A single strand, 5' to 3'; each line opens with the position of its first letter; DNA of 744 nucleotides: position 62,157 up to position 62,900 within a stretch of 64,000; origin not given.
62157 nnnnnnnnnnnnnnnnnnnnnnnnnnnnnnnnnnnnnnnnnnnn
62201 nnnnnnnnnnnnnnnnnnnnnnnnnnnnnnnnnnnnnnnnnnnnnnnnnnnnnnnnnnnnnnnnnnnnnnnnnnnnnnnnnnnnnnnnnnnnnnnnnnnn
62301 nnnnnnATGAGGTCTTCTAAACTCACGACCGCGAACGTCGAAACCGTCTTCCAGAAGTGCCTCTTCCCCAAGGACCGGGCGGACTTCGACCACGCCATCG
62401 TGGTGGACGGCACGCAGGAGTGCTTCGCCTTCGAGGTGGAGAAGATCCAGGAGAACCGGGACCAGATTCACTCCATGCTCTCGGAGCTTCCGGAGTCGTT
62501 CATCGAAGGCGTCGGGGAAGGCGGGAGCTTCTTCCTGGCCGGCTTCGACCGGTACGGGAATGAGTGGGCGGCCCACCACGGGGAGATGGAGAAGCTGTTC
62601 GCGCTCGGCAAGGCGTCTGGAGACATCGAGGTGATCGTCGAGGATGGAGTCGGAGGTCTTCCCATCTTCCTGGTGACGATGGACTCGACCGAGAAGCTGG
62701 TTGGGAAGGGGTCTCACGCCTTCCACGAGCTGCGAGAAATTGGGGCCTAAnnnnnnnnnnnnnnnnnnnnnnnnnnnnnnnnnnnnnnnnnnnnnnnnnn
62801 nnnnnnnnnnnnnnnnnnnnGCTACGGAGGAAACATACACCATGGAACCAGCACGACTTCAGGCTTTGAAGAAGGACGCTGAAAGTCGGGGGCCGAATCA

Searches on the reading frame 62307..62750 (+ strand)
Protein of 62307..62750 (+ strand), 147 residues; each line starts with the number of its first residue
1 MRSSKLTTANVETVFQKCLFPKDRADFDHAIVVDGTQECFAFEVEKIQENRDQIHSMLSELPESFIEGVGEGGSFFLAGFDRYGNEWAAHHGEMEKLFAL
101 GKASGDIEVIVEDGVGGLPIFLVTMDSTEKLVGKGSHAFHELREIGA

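Call 45: find_encoding_contigs(protein=window:62307-62750:+, flank=10000, max_places=3)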
Protein window:62307-62750:+ (147 aa): 2 contigs read that carry it; 1 place shown.
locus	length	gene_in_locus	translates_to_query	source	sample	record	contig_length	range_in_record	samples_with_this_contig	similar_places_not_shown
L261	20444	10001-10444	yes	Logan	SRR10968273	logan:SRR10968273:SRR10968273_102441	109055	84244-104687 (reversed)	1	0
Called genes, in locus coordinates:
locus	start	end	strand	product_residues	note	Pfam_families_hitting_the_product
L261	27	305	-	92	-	-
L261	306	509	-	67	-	-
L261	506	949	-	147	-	-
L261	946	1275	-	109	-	-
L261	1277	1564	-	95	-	-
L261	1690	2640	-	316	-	-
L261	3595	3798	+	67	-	PF13560:HTH_31, PF12844:HTH_19 (weak), PF01381:HTH_3, PF13443:HTH_26 (weak)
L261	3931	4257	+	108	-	-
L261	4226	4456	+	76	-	PF20600:ExoX-like_C (faint)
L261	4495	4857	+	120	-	-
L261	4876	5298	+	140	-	PF19715:DUF6210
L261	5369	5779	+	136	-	PF14081:DUF4262 (weak)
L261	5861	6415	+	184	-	-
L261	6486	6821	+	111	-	-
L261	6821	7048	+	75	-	-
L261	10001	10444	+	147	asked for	-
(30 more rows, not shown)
